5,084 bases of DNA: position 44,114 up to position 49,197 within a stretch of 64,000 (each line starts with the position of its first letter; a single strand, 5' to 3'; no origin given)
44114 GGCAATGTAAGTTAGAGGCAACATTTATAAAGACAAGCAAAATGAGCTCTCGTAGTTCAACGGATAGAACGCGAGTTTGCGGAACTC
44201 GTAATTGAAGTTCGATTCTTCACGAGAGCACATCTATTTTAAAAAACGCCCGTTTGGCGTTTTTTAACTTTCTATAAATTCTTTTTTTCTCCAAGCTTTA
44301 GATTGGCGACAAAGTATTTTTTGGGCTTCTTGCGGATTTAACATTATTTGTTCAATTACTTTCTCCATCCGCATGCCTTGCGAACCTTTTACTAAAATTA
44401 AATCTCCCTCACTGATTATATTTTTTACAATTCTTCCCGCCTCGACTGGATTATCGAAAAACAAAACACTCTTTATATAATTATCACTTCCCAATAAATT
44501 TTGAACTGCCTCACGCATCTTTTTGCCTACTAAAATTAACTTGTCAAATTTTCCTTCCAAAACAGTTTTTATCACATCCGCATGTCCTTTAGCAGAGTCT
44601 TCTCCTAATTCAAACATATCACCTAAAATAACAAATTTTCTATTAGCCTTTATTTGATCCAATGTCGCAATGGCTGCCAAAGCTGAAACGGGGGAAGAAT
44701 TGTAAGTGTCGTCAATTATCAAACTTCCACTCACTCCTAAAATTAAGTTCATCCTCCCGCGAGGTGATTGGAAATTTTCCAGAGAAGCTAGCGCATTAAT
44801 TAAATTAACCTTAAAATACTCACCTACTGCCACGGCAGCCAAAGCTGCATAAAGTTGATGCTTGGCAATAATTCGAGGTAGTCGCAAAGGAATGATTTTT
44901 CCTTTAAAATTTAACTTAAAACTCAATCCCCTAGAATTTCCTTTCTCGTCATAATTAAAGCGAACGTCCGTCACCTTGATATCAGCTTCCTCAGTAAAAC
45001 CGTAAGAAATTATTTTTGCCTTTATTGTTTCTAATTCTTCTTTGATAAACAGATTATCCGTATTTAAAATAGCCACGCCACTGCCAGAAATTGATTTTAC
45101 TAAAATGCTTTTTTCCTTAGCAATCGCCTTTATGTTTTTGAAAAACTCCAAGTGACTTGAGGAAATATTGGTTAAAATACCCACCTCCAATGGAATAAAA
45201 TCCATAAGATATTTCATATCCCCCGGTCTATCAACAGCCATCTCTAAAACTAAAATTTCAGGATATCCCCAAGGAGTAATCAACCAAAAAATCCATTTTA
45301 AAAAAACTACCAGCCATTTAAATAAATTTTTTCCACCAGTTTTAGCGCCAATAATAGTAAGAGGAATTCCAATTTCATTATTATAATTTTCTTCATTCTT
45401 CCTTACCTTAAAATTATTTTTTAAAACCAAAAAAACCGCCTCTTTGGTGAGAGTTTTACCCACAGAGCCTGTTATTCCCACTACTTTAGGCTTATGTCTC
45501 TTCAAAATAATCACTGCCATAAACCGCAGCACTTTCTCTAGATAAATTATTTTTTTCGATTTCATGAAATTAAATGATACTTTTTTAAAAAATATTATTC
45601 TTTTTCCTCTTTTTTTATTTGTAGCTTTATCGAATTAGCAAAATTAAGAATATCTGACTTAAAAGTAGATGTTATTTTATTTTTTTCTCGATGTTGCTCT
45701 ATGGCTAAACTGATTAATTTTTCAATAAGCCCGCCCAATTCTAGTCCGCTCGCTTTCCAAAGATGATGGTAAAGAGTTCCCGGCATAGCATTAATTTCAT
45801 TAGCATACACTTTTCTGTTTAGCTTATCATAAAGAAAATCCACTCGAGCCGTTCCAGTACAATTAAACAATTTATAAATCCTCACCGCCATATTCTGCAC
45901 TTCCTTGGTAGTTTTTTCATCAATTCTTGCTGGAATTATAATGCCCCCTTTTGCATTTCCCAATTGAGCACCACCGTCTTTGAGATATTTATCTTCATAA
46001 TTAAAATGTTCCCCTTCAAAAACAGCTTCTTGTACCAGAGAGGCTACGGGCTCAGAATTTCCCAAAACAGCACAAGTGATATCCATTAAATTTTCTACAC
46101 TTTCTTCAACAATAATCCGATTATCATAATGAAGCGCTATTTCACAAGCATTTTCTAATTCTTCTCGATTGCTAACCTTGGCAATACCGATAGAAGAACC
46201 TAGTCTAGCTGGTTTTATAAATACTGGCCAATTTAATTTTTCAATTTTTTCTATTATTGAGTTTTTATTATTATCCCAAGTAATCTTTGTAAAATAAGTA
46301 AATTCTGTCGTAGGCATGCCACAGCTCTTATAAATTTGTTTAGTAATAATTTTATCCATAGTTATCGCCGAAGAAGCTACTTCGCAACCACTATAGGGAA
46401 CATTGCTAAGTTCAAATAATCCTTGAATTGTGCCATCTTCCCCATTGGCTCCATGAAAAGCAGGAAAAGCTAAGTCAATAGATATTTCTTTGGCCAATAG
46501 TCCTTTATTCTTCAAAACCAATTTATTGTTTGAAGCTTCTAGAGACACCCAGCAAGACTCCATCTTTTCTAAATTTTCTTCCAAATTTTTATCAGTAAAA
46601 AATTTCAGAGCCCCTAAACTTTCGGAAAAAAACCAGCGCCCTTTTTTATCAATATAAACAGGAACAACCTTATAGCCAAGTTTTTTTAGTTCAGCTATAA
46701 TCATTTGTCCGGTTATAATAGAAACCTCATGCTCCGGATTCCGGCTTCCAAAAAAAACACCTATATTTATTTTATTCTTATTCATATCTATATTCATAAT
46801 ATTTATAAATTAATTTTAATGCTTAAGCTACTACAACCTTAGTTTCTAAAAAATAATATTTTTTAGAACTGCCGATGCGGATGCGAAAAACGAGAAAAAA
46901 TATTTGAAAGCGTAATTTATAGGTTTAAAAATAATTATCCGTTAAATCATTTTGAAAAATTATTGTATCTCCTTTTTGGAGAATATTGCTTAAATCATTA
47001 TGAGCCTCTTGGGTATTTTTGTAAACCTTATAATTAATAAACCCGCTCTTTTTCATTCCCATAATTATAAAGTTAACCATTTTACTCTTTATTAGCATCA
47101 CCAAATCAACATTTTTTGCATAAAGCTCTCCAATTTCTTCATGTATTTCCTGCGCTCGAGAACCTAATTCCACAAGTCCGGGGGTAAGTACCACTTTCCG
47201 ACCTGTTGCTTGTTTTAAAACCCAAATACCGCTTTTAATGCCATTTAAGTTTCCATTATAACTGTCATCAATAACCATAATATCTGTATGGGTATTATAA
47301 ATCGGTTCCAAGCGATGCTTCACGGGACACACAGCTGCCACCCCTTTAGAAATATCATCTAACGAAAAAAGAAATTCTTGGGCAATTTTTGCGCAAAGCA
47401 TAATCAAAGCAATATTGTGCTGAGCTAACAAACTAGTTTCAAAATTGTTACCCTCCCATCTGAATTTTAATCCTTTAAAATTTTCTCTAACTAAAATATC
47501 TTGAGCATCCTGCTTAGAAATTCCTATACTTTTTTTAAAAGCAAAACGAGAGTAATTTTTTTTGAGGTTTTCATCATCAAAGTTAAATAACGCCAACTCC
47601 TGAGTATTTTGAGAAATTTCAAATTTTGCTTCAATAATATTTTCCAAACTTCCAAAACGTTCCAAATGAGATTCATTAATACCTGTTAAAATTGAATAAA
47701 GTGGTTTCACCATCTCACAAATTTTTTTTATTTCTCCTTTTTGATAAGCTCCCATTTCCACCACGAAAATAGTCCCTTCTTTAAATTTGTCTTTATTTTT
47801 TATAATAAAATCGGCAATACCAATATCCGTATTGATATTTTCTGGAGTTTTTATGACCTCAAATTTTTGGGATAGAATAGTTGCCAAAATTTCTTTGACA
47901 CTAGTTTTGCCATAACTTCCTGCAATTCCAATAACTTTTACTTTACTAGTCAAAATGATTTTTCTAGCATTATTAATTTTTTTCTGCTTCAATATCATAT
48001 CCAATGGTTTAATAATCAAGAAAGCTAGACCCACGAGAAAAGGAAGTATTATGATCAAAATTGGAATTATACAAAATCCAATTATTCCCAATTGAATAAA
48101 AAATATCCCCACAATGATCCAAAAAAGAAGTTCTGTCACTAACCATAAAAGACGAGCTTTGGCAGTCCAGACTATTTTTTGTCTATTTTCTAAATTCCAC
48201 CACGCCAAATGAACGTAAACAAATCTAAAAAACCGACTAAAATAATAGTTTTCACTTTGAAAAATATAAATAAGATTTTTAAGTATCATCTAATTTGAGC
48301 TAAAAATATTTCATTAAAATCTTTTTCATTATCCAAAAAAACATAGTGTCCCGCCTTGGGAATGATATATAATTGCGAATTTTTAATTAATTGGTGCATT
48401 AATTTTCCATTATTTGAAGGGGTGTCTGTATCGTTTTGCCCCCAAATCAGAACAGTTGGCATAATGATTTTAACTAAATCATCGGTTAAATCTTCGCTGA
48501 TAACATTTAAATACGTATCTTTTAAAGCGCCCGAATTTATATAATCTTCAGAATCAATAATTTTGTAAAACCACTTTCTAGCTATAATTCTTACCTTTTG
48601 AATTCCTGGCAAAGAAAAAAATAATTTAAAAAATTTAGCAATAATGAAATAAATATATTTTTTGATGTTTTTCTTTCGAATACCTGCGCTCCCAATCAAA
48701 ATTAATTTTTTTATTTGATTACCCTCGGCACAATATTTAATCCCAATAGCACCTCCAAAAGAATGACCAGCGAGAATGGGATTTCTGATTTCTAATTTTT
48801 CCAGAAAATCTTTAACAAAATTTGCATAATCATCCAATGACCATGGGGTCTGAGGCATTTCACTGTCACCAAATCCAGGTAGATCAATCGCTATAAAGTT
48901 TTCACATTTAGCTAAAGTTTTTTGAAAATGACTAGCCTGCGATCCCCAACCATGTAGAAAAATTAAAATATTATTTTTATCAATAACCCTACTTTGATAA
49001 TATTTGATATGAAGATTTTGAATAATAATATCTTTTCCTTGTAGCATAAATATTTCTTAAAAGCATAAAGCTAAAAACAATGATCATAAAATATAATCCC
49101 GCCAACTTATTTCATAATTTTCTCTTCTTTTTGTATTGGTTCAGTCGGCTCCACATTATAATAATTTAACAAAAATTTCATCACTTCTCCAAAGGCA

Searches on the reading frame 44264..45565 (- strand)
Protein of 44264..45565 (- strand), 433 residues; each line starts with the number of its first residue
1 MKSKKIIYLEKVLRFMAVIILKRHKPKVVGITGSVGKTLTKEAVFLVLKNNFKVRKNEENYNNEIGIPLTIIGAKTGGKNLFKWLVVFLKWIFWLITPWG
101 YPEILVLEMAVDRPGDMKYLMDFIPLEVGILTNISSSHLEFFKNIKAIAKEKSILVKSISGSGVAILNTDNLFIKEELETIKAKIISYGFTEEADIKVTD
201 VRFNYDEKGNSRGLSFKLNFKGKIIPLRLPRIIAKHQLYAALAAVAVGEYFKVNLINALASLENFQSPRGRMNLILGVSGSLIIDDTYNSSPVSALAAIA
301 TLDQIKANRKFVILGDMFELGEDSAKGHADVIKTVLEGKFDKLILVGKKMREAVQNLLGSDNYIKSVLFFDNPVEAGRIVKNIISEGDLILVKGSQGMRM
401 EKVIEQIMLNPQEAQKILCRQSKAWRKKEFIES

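Call 18: search_protein_families(library=pfam, proteins=[window:44264-45565:-], max_evalue=0.01)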
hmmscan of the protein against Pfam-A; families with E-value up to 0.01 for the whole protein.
window:44264-45565:- (433 aa): 3 families
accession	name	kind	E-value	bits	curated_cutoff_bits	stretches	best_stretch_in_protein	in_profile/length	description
PF08245.18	Mur_ligase_M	-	1e-29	104.4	24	2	103-247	58-199/200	Mur ligase middle domain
PF02875.26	Mur_ligase_C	-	1e-17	65.6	28.4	1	270-395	1-126/127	Mur ligase, glutamate ligase domain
PF08947.15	BPS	-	0.0047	17.3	27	0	407-429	20-42/48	BPS (Between PH and SH2)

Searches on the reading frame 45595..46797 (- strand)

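Call 18: search_protein_families(library=pfam, proteins=[window:45595-46797:-], max_evalue=0.01)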
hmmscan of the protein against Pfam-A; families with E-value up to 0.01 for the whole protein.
window:45595-46797:- (400 aa): 6 families
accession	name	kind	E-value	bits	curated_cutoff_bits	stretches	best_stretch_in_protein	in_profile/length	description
PF07478.18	Dala_Dala_lig_C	-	2.7e-53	181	24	1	156-362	2-203/204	D-ala D-ala ligase C-terminus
PF01820.27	Dala_Dala_lig_N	-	1.2e-31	110.2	34.6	1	11-138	1-121/121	D-ala D-ala ligase N-terminus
PF02222.28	ATP-grasp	-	3.1e-09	37.2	27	1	156-336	3-160/179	ATP-grasp domain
PF02786.22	CPSase_L_D2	-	4.8e-08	33.2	19.8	1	149-248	2-103/211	Carbamoyl-phosphate synthase L chain, ATP binding domain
PF13535.11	ATP-grasp_4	-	0.00035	20.7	27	1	189-219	2-32/160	ATP-grasp domain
PF01071.24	GARS_A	-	0.0058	16.9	27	0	148-254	2-108/194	Phosphoribosylglycinamide synthetase, ATP-grasp (A) domain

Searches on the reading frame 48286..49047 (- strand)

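Call 18: search_protein_families(library=pfam, proteins=[window:48286-49047:-], max_evalue=0.01)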
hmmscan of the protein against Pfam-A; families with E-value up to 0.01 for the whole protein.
window:48286-49047:- (253 aa): 7 families
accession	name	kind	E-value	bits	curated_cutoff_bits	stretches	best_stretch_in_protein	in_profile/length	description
PF00561.26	Abhydrolase_1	-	1.1e-24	87.9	25.8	1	27-240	2-244/245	alpha/beta hydrolase fold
PF12697.13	Abhydrolase_6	-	3.8e-20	73.9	26.3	1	28-246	1-216/217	Alpha/beta hydrolase family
PF12146.15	Hydrolase_4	-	3.1e-15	56.6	27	1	26-240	5-238/239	Serine aminopeptidase, S33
PF12695.13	Abhydrolase_5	-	0.0004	20.7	27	1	85-122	54-91/164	Alpha/beta hydrolase family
PF00975.26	Thioesterase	-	0.0043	17.7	26.4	1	29-120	4-102/226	Thioesterase domain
PF03959.19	FSH1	-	0.0049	17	21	0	153-236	149-201/211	Serine hydrolase (FSH1)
PF08386.16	Abhydrolase_4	-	0.0067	17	21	0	196-238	35-77/103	TAP-like protein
